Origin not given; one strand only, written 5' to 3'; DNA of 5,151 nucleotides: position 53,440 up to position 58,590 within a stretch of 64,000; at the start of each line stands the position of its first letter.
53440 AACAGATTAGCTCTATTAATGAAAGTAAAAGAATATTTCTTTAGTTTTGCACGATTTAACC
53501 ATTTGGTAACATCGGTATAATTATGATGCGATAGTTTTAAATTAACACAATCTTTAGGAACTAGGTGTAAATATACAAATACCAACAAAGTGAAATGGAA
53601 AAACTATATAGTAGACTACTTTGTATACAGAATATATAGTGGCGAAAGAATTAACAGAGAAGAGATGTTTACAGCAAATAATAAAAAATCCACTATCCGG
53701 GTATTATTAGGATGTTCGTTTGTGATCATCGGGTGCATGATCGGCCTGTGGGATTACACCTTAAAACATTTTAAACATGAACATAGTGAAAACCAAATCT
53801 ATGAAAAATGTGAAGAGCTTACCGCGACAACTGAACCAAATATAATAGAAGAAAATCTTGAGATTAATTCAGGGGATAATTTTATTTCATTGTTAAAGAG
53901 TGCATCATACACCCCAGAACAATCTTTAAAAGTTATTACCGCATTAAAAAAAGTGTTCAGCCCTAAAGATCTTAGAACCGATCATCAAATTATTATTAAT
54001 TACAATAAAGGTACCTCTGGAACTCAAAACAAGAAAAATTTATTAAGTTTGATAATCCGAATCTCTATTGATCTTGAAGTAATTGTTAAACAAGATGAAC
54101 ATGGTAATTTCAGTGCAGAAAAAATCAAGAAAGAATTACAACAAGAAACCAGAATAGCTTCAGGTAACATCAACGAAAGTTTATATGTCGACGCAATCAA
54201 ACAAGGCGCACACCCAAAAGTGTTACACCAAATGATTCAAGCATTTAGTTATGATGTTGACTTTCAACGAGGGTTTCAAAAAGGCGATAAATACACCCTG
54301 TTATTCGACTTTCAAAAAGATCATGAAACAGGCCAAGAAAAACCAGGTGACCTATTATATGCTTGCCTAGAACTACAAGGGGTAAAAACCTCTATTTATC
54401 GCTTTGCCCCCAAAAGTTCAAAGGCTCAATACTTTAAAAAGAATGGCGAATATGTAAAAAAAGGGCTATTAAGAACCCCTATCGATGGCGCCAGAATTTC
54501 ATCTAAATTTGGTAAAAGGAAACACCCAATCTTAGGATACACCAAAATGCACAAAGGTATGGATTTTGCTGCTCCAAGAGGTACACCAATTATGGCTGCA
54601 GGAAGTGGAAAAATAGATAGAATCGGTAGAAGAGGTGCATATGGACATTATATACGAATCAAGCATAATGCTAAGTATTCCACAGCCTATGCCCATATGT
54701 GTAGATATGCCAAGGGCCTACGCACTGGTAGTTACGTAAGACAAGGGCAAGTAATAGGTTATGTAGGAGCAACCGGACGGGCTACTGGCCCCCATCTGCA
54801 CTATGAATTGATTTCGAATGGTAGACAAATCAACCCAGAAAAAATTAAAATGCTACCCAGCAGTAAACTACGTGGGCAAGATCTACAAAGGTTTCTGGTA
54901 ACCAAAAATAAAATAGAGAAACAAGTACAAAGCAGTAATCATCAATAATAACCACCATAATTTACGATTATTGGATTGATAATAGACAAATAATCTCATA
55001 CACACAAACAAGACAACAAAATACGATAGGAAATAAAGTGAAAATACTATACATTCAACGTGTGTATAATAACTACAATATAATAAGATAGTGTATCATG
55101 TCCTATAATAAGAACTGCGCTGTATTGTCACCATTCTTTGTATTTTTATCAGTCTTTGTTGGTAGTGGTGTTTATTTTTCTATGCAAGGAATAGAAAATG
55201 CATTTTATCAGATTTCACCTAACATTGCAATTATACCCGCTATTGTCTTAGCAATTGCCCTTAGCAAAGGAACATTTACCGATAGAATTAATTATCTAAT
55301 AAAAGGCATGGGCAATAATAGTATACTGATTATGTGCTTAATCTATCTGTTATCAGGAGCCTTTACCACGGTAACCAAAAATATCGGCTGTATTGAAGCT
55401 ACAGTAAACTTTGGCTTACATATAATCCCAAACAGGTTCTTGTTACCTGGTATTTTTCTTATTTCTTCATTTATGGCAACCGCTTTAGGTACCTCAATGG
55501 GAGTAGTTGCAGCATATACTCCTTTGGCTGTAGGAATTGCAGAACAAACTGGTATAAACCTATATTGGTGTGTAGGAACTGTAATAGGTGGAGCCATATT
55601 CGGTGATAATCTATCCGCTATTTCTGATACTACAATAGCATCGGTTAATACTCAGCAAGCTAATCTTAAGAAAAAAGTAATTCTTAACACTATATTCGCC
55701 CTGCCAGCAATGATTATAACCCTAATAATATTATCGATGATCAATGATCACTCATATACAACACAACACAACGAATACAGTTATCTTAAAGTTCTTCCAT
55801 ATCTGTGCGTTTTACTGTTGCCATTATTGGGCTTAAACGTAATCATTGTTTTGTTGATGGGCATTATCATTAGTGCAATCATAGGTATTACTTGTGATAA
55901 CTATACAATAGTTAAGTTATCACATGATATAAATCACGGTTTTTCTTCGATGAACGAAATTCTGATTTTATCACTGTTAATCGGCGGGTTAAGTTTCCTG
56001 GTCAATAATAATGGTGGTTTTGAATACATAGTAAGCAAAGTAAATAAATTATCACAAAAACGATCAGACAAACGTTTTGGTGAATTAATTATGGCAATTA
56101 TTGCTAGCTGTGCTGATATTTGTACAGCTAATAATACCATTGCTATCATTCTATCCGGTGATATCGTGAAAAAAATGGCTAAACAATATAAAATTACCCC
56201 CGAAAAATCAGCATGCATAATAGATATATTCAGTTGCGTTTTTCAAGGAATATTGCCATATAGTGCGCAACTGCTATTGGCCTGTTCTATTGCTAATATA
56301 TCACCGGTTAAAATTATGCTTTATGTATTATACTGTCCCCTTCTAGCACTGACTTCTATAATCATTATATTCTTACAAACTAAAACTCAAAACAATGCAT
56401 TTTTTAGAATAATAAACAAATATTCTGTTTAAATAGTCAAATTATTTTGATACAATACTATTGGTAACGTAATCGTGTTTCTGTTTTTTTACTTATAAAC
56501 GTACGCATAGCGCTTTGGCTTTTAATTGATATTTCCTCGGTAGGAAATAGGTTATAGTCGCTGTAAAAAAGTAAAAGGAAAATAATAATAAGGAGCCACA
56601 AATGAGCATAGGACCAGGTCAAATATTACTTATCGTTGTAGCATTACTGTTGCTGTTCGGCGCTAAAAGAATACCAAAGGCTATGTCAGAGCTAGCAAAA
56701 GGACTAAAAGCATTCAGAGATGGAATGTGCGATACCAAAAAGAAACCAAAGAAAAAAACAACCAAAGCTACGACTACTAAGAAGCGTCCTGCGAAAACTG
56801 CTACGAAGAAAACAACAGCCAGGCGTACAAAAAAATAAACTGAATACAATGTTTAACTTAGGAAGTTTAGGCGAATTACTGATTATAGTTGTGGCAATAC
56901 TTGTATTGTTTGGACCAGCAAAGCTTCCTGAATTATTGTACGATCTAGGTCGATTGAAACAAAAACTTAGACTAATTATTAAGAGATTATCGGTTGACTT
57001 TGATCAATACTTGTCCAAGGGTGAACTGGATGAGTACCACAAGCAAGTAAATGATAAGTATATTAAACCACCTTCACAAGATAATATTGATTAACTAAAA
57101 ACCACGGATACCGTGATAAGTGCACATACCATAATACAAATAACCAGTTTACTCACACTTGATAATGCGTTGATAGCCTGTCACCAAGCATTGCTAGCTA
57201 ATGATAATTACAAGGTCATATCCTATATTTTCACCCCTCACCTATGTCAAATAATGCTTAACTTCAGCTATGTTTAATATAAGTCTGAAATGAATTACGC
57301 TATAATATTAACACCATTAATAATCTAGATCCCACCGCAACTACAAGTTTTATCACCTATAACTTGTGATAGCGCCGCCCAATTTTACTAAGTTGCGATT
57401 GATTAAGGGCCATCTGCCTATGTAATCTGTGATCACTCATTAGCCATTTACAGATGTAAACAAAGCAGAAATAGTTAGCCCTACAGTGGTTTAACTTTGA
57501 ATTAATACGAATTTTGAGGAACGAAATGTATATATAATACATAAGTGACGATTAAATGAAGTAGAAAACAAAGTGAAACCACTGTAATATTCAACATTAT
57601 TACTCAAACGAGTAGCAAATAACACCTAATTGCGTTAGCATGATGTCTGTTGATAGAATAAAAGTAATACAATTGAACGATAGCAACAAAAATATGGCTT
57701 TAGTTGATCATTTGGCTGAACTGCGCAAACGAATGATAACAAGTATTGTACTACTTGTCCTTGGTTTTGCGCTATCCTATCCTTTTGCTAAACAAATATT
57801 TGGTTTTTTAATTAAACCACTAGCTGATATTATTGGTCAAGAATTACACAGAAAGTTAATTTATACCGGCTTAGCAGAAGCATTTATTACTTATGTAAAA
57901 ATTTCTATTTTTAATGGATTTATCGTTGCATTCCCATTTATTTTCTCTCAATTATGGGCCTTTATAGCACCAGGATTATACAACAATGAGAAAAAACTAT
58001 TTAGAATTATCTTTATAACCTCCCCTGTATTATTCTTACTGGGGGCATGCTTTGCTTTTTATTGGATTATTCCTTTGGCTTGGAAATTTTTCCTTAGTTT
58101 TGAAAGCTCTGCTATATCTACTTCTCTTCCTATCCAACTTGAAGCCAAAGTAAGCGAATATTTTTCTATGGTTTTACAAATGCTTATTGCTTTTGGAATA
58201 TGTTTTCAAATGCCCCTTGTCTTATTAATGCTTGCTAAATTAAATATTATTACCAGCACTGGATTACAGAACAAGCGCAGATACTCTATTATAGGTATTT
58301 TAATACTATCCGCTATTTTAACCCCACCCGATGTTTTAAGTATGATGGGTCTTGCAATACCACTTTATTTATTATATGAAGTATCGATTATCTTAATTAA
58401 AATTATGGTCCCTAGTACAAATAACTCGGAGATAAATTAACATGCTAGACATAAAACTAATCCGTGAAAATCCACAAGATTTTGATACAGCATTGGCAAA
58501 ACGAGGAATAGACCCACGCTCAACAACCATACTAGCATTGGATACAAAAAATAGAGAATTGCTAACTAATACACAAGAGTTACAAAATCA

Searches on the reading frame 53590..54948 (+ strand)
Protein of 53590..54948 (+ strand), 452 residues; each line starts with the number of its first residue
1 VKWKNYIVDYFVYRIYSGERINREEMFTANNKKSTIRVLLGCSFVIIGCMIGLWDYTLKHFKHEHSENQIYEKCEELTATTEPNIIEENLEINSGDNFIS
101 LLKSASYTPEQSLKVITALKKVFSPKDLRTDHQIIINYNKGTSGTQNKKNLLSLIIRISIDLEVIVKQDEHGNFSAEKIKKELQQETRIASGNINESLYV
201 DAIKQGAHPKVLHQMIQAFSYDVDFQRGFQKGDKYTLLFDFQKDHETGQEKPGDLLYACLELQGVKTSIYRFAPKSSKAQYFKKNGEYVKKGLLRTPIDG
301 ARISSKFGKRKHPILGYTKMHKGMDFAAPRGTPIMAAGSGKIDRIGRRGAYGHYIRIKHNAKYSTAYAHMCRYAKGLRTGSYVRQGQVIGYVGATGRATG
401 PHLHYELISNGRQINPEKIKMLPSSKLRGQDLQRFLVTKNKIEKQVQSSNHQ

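Call 49: search_protein_families(library=ncbifam, proteins=[window:53590-54948:+], max_evalue=1e-8)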
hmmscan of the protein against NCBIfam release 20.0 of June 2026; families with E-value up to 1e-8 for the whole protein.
window:53590-54948:+ (452 aa): 11 families
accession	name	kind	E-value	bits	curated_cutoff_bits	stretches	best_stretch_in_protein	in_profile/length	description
NF053824.1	PdgNdpepShyC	equivalog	5.9e-58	196.8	700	1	87-444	72-418/429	peptidoglycan DD-endopeptidase ShyC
NF053825.1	PdgNdpepShyA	equivalog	6.7e-48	163.4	700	1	62-449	46-422/425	peptidoglycan DD-endopeptidase ShyA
NF008652.0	PRK11649.1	equivalog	8.2e-45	153.3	341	1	149-446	147-436/439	murein DD-endopeptidase MepM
NF052530.1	Heli_ShapePgp3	exception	1.3e-19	70.3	300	1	289-417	136-261/270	peptidoglycan metallopeptidase Pgp3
NF052336.1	PdgHdaseHSB100310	equivalog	1e-17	64.5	500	1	297-413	38-147/316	peptidoglycan hydrolase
NF050804.1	CellDivDipMCaul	equivalog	4.4e-15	55.5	900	1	291-407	504-613/634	cell division endopeptidase DipM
NF040883.1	amid_act_ActS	equivalog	4.1e-14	52.4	375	1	321-418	136-231/242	amidase activator ActS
NF008123.1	PRK10871.1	equivalog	2.5e-12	46.9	311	1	321-418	265-360/365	murein hydrolase activator NlpD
NF052529.1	PG_M23_Pgp6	exception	8.5e-11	41.2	600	1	320-418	334-430/452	peptidoglycan metallopeptidase Pgp6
NF041208.1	celldiv_DipM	equivalog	8.4e-10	38.4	740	1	294-418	298-415/419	cell division endopeptidase DipM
NF053738.1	S2SprSpoIIQBc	equivalog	1.5e-09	37.8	250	1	321-420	122-223/232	stage II sporulation protein SpoIIQ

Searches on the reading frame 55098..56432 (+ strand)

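Call 49: search_protein_families(library=ncbifam, proteins=[window:55098-56432:+], max_evalue=1e-8)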
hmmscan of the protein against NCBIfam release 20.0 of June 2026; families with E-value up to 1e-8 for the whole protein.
window:55098-56432:+ (444 aa): 3 families
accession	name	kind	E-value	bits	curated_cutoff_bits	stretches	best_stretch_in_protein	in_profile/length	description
TIGR00931.1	antiport_nhaC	equivalog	5.2e-19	68.3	370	1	20-422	9-439/454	Na+/H+ antiporter NhaC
NF052307.1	ArgOrthExpArcD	equivalog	8.9e-11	41.3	650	0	31-426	35-458/469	arginine/ornithine antiporter ArcD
NF000013.1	tet_NaH_anti_35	exception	8.4e-09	35.1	750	1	96-214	213-333/369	tetracycline efflux Na+/H+ antiporter family transporter Tet(35)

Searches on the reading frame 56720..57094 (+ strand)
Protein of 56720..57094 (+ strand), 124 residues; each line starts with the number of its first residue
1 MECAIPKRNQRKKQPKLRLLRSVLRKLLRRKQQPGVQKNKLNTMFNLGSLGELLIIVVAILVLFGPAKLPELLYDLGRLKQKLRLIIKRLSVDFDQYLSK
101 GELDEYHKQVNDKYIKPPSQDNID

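Call 49: search_protein_families(library=ncbifam, proteins=[window:56720-57094:+], max_evalue=1e-8)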
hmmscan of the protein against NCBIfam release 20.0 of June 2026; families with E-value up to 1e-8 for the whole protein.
window:56720-57094:+ (124 aa): 1 family
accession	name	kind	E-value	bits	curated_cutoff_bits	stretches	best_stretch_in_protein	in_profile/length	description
TIGR01410.1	tatB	equivalog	2e-09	37.9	56.5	1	51-117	6-72/80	Sec-independent protein translocase protein TatB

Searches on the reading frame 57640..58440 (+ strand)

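Call 49: search_protein_families(library=ncbifam, proteins=[window:57640-58440:+], max_evalue=1e-8)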
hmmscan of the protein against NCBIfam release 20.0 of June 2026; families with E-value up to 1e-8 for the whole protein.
window:57640-58440:+ (266 aa): 3 families
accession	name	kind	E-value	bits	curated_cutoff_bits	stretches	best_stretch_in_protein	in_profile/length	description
TIGR00945.1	tatC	equivalog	1.8e-64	217.6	132.7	1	21-246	1-215/215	twin-arginine translocase subunit TatC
NF008174.0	PRK10921.1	equivalog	2.4e-47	161.7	432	1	18-262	6-242/258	Sec-independent protein translocase subunit TatC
TIGR01912.1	TatC-Arch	equivalog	3e-45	154.7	192.6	1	24-255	5-231/234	Sec-independent protein translocase TatC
